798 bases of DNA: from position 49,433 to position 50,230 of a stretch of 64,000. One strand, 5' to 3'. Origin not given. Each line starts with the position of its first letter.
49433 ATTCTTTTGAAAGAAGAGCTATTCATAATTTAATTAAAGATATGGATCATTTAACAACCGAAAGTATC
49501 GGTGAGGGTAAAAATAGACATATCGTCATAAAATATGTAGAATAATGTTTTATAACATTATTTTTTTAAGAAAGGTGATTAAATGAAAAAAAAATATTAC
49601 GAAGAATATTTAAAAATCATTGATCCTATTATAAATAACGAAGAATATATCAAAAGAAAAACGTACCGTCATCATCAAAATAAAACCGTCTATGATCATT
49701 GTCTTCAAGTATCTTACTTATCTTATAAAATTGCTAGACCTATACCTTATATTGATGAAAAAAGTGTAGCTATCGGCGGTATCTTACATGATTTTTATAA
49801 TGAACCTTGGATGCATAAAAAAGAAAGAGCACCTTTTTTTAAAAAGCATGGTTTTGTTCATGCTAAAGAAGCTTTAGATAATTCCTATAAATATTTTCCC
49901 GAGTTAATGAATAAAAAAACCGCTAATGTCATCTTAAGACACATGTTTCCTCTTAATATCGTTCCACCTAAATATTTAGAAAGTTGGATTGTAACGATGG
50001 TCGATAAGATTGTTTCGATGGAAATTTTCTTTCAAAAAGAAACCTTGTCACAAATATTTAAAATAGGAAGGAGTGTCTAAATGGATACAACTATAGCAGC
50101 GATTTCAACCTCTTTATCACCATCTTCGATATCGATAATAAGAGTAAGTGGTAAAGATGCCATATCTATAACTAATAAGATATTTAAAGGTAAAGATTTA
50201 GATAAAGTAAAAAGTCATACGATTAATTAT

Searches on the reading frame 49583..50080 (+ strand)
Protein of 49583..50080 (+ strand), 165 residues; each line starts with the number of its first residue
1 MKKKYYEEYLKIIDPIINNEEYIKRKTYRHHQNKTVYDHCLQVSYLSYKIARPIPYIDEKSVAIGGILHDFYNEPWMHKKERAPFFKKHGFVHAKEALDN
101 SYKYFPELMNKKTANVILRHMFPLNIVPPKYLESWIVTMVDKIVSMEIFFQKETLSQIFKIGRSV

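Call 48: search_protein_families(library=pfam, proteins=[window:49583-50080:+], max_evalue=0.001)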
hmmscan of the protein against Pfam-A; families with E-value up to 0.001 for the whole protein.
window:49583-50080:+ (165 aa): 1 family
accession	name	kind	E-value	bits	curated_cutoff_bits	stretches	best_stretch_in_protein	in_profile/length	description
PF01966.28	HD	-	7.1e-09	36.4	22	1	36-143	1-113/116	HD domain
